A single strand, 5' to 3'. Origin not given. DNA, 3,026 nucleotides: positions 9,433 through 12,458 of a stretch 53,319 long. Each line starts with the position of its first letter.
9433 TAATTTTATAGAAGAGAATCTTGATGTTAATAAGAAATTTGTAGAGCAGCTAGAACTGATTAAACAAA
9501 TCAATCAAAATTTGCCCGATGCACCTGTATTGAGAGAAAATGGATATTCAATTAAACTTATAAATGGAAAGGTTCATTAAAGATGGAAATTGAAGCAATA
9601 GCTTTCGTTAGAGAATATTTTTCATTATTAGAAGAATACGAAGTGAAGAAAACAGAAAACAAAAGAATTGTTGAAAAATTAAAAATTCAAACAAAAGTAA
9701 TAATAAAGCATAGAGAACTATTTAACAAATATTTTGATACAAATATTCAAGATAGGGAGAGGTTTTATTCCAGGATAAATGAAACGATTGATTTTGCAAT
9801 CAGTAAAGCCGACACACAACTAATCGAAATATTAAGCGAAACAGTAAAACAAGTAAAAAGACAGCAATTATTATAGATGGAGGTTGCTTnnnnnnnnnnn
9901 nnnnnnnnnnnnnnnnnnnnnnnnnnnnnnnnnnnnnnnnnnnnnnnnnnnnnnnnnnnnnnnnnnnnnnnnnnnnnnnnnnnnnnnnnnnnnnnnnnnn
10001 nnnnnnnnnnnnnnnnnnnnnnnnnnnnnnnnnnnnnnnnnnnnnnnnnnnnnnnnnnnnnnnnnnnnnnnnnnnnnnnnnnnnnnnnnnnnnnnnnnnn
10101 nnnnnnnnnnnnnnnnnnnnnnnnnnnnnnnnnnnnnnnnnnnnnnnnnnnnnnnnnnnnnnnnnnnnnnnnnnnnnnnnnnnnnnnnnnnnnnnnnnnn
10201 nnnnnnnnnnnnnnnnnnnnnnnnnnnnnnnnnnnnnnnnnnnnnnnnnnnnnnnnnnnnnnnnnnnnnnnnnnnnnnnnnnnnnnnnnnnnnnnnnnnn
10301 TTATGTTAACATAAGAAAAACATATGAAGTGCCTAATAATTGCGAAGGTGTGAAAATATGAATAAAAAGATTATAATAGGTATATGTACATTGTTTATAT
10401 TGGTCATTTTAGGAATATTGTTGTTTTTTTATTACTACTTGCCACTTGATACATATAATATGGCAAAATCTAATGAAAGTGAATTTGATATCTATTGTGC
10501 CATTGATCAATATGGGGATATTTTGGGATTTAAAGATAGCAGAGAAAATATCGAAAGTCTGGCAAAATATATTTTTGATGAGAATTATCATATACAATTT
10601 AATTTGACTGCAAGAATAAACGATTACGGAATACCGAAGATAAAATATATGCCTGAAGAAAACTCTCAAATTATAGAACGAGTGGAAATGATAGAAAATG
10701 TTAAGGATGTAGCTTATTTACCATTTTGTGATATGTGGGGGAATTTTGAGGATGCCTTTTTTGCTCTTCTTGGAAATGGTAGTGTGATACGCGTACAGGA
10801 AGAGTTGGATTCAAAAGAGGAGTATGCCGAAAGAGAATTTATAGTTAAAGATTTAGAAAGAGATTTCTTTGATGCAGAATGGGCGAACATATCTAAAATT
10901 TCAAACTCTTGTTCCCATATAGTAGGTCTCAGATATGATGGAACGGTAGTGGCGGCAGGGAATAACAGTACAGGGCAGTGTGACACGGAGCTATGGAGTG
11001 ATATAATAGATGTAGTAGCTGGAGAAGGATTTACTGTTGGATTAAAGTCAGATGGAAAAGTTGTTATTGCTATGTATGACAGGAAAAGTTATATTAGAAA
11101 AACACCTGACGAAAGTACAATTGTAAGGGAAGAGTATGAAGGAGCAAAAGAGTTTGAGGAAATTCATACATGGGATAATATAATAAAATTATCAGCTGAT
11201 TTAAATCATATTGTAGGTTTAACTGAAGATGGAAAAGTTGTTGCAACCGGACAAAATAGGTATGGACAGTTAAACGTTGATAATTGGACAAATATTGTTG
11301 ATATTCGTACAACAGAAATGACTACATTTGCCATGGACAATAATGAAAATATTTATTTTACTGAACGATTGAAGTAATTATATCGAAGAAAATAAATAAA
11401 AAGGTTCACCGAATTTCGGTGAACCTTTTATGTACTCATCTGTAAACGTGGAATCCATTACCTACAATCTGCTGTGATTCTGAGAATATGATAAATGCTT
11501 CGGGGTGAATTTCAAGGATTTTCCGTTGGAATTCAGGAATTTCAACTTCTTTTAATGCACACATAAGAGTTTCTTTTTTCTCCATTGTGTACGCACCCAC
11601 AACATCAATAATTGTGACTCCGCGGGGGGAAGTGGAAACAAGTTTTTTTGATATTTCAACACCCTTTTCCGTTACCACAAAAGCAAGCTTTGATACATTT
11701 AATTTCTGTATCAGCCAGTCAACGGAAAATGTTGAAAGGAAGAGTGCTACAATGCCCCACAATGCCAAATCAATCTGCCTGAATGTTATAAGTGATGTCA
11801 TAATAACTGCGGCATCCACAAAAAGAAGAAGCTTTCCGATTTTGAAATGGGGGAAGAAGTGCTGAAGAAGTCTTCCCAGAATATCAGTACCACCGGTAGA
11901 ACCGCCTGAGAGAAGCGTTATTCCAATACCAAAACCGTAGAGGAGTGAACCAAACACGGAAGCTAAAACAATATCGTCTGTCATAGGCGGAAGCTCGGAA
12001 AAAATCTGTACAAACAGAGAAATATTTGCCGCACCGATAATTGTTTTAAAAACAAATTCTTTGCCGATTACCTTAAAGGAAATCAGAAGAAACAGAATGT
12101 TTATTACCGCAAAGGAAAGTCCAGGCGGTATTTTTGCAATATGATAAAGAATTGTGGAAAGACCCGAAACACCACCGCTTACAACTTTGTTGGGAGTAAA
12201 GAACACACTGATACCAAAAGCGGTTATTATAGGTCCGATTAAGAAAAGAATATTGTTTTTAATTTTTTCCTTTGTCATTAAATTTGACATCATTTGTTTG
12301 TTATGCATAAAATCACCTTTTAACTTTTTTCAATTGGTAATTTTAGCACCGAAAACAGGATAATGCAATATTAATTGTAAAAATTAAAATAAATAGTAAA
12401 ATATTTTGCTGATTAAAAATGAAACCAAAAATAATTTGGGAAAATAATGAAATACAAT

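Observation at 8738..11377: Candidate undescribed system: coiled-coil protein + two paralogous helical proteins + membrane-anchored RCC1-like propeller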

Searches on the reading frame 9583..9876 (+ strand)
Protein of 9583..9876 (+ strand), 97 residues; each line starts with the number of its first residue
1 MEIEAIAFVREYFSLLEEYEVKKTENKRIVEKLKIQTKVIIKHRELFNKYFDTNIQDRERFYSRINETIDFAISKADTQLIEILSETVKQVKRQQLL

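Call 3: search_protein_families(library=pfam, proteins=[window:9583-9876:+], max_evalue=1)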
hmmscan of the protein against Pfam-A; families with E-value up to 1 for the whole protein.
window:9583-9876:+ (97 aa): 3 families
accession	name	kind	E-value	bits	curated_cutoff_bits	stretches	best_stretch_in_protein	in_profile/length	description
PF04711.18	ApoA-II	-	0.062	14.2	27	1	42-94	44-97/99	Apolipoprotein A-II (ApoA-II)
PF24139.1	TPR_TNPO3_IPO13_4th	-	0.12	12.8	27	0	39-92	6-58/105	Transportin-3/Importin-13 fourth TPR domain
PF24116.1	DUF7390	-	0.14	12.9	28.4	0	15-37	78-100/118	Domain of unknown function (DUF7390)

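Call 4: search_protein_families(library=padloc, proteins=[window:9583-9876:+], max_evalue=1)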
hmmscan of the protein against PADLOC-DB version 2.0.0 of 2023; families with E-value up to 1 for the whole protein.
window:9583-9876:+ (97 aa): 0 families

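Call 5: search_protein_families(library=ncbifam, proteins=[window:9583-9876:+], max_evalue=1)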
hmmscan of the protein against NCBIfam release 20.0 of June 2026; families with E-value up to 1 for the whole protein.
window:9583-9876:+ (97 aa): 1 family
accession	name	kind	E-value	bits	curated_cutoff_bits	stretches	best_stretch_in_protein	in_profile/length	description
NF045678.1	TransRegIrrA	equivalog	0.066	13.1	150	1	48-69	82-103/138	iron response transcriptional regulator IrrA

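Call 10: search_protein_families(library=phrogs, proteins=[window:9583-9876:+], max_evalue=1)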
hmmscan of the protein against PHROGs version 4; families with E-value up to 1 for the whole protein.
window:9583-9876:+ (97 aa): 5 families
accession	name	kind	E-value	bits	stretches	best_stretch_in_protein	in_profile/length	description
phrog_26704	-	unknown function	0.023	15.9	1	34-61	2-29/49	-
phrog_15344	-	unknown function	0.045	13.1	1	17-94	212-289/592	-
phrog_23912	-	unknown function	0.11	13.8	1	20-86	16-81/87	-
phrog_3249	-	unknown function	0.14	12.9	1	11-29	12-30/65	-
phrog_16734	-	unknown function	0.18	12.8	1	43-70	30-57/63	-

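Call 70: search_solved_structures(query=A6, max_evalue=10)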
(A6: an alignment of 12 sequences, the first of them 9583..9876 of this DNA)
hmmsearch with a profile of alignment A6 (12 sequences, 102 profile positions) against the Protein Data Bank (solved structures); distinct sequences matched with E-value up to 10: 74 (the best 60 are shown).
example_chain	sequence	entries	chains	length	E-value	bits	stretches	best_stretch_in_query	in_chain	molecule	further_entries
8e1e_A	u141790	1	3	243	0.00025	24.2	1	57-93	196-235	SG122_C3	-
8fbi_A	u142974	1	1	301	0.00085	22.5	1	64-92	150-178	KWOCA_39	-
6e9t_B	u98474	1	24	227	0.0029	20.8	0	67-95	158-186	DHF58 filament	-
6e9y_A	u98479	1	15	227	0.004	20.3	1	62-93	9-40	DHF38 filament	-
5cwm_A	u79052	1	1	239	0.0058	19.8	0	67-95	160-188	Designed helical repeat protein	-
5cwo_A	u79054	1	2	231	0.026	17.7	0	64-91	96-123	Designed helical repeat protein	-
9gtk_B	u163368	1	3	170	0.054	16.7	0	72-92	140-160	DARPin 784_F5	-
6e9z_B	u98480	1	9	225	0.068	16.3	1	67-95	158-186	DHF119 filament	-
5ma5_A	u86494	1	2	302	0.079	16.1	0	72-89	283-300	K11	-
6txt_A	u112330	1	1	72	0.1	15.8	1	9-62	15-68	Competence pilin-like protein ComGC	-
5mak_A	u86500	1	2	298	0.11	15.7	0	72-89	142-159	R7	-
5ma4_A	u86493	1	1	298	0.11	15.7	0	72-89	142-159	K7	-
5ma3_A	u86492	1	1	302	0.12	15.6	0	72-89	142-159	R11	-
5o6g_A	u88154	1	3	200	0.12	15.6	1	6-68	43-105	Homing endonuclease I-DmoI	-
5ma9_A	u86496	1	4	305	0.12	15.6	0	72-89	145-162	R11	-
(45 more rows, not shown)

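Call 100: search_protein_families(library=pfam, alignment_id=A10, max_evalue=0.1)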
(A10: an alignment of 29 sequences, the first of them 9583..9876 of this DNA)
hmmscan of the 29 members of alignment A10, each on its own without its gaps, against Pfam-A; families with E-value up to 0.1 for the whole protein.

A. member 1, window:9583-9876:+ (97 aa): 1 family
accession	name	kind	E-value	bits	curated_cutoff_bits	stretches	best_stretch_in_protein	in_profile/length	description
PF04711.18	ApoA-II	-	0.062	14.2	27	0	42-94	44-97/99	Apolipoprotein A-II (ApoA-II)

B. families by the number of members that match (of 29 scanned): 41 families (the first 25 are shown)
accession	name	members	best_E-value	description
PF09068.17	EF-hand_2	4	0.0041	EF hand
PF20068.4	Amphi-Trp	4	0.021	Amphi-Trp domain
PF24296.1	SrfA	2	0.023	SrfA protein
PF16566.10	CREPT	2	0.026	Cell-cycle alteration and expression-elevated protein in tumour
PF03194.20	LUC7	1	0.0037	LUC7 N_terminus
PF09787.14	Golgin_A5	1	0.0047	Golgin subfamily A member 5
PF19808.4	DUF6291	1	0.0051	Family of unknown function (DUF6291)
PF03763.18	Remorin_C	1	0.0076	Remorin, C-terminal region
PF02064.20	MAS20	1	0.011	MAS20 protein import receptor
PF10506.14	USHBP1_PDZ-bd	1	0.011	Harmonin-binding protein USHBP1, PDZ-binding domain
PF07422.18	s48_45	1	0.013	Sexual stage antigen s48/45 domain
PF09769.14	ApoO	1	0.014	Apolipoprotein O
PF06368.17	Met_asp_mut_E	1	0.015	Methylaspartate mutase E chain (MutE)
PF05004.19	IFRD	1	0.019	Interferon-related developmental regulator (IFRD)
PF25710.1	CrAss_Ring_3_4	1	0.021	Phage tail ring protein 3/4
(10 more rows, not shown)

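Call 102: search_solved_structures(query=A10, max_evalue=1)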
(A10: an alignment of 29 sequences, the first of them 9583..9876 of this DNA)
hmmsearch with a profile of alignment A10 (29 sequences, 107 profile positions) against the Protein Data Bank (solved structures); distinct sequences matched with E-value up to 1: 31.
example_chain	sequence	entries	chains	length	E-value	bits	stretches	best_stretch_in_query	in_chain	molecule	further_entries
8e1e_A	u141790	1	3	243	1.1e-06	31.8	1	47-98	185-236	SG122_C3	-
8fbi_A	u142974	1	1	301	1.7e-06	31.2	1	41-94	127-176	KWOCA_39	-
5cwn_A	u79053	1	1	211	2.5e-05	27.4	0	66-100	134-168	Designed helical repeat protein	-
5cwo_A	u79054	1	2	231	3.9e-05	26.8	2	41-93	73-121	Designed helical repeat protein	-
7rmx_A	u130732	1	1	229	0.00012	25.3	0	73-99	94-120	Tunable symmetric protein, D_3_212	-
5cwj_A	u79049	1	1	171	0.00016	24.9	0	66-103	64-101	Designed helical repeat protein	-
6e9r_B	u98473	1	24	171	0.0011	22.1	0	73-103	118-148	DHF46 filament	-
5cwm_A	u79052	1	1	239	0.0014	21.8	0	41-95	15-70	Designed helical repeat protein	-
8g4k_A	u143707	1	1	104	0.0016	21.6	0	68-101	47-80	5HCS_TGFBR2_1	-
5cwl_A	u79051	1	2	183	0.0021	21.2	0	73-100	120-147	Designed helical repeat protein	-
8f6r_A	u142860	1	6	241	0.01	19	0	67-94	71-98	De novo designed oligomeric protein C6-79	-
5cwd_A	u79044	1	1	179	0.017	18.4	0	77-103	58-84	Designed helical repeat protein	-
8fit_A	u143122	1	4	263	0.024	17.8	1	57-97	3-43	cs074A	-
6e9v_Q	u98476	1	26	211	0.044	17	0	55-95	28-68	DHF79 filament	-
6xh5_A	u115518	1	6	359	0.046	16.9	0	70-103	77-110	helical fusion design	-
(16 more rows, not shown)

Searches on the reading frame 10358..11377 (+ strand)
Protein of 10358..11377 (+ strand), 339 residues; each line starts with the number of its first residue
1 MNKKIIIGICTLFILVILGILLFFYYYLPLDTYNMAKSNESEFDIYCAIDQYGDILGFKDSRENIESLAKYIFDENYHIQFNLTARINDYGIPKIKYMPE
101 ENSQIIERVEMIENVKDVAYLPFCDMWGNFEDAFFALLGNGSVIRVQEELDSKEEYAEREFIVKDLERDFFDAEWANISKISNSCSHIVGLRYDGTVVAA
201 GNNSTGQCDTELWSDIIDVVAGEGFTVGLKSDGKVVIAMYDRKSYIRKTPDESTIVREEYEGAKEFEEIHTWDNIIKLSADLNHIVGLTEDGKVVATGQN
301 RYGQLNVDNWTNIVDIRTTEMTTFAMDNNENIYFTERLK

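Call 3: search_protein_families(library=pfam, proteins=[window:10358-11377:+], max_evalue=1)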
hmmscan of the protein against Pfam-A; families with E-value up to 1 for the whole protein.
window:10358-11377:+ (339 aa): 4 families
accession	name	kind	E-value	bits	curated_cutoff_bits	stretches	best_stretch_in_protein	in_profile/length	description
PF25390.1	WD40_RLD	-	6.5e-18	65.6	150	2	177-305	90-227/363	RCC1-like domain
PF13540.12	RCC1_2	-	4e-16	58.7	22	3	282-304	8-30/30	Regulator of chromosome condensation (RCC1) repeat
PF01228.26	Gly_radical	-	0.076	14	22.2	1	59-109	51-98/106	Glycine radical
PF21499.3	DYN1_lid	-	0.11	13.1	27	0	148-192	13-57/136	DYN1, AAA+ ATPase lid domain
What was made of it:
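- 10358..11377 (+): D: a single-pass membrane protein with about 3-5 RCC1-like blades. It is adjacent and possibly co-transcribed, but it is not part of the conserved cassette. It looks like an independently acquired passenger gene. RCC1_2 at 58.7 bits (call 3).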

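Call 4: search_protein_families(library=padloc, proteins=[window:10358-11377:+], max_evalue=1)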
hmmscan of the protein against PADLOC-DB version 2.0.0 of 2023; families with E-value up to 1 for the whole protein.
window:10358-11377:+ (339 aa): 0 families

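Call 5: search_protein_families(library=ncbifam, proteins=[window:10358-11377:+], max_evalue=1)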
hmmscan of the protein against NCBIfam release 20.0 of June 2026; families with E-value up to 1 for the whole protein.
window:10358-11377:+ (339 aa): 1 family
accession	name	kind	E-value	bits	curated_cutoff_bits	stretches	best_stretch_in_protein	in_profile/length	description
TIGR02608.1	delta_60_rpt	domain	0.097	12.5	76.5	0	286-301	6-21/55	delta-60 repeat domain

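Call 10: search_protein_families(library=phrogs, proteins=[window:10358-11377:+], max_evalue=1)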
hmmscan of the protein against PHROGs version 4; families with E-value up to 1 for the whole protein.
window:10358-11377:+ (339 aa): 5 families
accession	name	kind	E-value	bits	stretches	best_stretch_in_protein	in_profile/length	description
phrog_16766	-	DNA, RNA and nucleotide metabolism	1.4e-09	38.1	1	177-312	192-330/763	regulator of chromosome condensation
phrog_7220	-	DNA, RNA and nucleotide metabolism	3.2e-06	26.2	2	215-312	31-120/1734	regulator of chromosome condensation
phrog_13857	-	tail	4.3e-05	23.2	1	176-233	660-718/743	tail protein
phrog_4219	-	DNA, RNA and nucleotide metabolism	0.0029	17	1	289-333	713-774/867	regulator of chromosome condensation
phrog_16217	-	unknown function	0.87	10.7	0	270-300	46-75/95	-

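Call 62: find_homologous_proteins(query=window:10358-11377:+, max_evalue=0.00001)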
Query window:10358-11377:+ (339 aa): 230 proteins with E <= 0.00001 among 2525 candidates; the best 120 are listed.
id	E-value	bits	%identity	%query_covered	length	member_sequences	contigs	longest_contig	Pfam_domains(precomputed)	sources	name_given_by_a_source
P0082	9.8e-226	767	100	100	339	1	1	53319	PF13540.13,PF25390.2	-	-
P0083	4.6e-200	682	89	100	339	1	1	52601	PF13540.13,PF25390.2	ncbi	-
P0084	3.0e-174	597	77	100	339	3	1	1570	PF13540.13,PF25390.2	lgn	-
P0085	1.9e-169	581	76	100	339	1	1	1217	PF13540.13,PF25390.2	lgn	-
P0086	6.5e-112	392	54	99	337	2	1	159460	PF13540.13,PF25390.2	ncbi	-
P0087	2.4e-107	377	54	94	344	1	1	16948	PF13540.13,PF25390.2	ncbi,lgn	-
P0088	7.2e-96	340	48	99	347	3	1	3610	PF13540.13,PF25390.2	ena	-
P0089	3.2e-74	269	44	99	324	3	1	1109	PF13540.13,PF25390.2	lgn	-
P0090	3.2e-71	259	43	93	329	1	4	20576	PF13540.13,PF25390.2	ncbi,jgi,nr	ncbi:MAG: hypothetical protein E7414_03655 [Ruminococcaceae bacterium]|nr:hypothetical protein [Osci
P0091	4.5e-56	209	37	48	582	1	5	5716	PF13540.13,PF25390.2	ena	-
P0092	1.2e-52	198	40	45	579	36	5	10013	PF13540.13,PF25390.2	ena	-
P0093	1.5e-51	194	39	43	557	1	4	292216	PF13540.13,PF25390.2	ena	-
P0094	1.9e-51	194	44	39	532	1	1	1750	PF13540.13,PF25390.2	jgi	-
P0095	6.9e-50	189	38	45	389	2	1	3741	PF13540.13,PF25390.2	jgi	-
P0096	1.4e-49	187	41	42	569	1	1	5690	PF13540.13,PF25390.2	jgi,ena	-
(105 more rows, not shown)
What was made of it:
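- Closest known: Bacterial RCC1-repeat surface proteins. Same: D matches RCC1_2 and the RCC1-like domain model, and it has hundreds of relatives in Clostridia that carry TM, LysM or other wall-binding modules (calls 3, 62).
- D belongs to a large, ordinary group of RCC1-repeat proteins, with 230 hits (call 62).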

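Call 64: find_encoding_contigs(protein=P0083, flank=10000, max_places=2)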
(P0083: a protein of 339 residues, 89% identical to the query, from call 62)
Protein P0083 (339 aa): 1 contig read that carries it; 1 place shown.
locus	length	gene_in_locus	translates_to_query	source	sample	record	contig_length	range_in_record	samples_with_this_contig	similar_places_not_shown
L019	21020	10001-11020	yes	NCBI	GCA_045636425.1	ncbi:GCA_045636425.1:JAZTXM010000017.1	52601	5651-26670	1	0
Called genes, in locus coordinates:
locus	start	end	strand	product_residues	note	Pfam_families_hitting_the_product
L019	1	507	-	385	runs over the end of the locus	PF02492:cobW, PF07683:CobW_C (weak)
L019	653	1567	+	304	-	PF01297:ZnuA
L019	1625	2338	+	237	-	PF01479:S4, PF00849:PseudoU_synth_2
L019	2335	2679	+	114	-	-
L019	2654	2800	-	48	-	-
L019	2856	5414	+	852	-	PF00009:GTP_EFTU, PF22042:EF-G_D2, PF14492:EFG_III (weak), PF03764:EFG_IV, PF00679:EFG_C, PF05991:NYN_YacP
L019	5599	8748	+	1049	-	PF01855:POR_N, PF17147:PFOR_II, PF01558:POR, PF10371:EKR, PF13183:Fer4_8 (weak), PF12838:Fer4_7, PF13484:Fer4_16 (weak), PF02775:TPP_enzyme_C, +1 more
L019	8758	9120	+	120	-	-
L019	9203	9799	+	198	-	PF13240:Zn_Ribbon_1 (faint), PF05656:DUF805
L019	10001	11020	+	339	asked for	PF25390:WD40_RLD, PF13540:RCC1_2 (weak)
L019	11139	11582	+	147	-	PF13420:Acetyltransf_4 (weak), PF00583:Acetyltransf_1, PF13673:Acetyltransf_10 (weak), PF13508:Acetyltransf_7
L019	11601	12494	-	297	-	PF00781:DAGK_cat, PF19279:YegS_C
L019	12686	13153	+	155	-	PF02036:SCP2, PF14864:Alkyl_sulf_C (weak)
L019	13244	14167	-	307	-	PF01207:Dus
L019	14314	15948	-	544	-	PF00118:Cpn60_TCP1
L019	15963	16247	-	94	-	PF00166:Cpn10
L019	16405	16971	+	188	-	-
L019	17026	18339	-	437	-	PF07501:G5, PF01551:Peptidase_M23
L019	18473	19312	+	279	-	PF02899:Phage_int_SAM_1 (weak), PF13495:Phage_int_SAM_4 (weak), PF00589:Phage_integrase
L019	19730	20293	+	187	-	PF00440:TetR_N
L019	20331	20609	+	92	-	-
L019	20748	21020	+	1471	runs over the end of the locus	-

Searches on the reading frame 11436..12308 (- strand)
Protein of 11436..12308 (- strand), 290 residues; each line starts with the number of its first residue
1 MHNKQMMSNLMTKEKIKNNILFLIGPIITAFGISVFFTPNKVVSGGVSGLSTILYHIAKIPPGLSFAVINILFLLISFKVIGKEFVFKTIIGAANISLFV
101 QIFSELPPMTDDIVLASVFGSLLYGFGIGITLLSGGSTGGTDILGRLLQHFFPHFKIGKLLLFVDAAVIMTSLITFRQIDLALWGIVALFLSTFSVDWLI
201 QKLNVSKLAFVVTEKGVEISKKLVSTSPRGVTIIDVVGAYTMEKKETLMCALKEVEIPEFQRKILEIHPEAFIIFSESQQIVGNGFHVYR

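Call 3: search_protein_families(library=pfam, proteins=[window:11436-12308:-], max_evalue=1)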
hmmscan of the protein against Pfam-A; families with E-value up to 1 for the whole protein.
window:11436-12308:- (290 aa): 2 families
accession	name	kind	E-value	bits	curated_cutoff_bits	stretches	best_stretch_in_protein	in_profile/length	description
PF02588.21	YitT_membrane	-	1.2e-55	188.6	24.3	1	20-223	3-204/205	Uncharacterised 5xTM membrane BCR, YitT family COG1284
PF10035.14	DUF2179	-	3e-15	56.2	22.8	1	229-283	1-55/55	Uncharacterized protein conserved in bacteria (DUF2179)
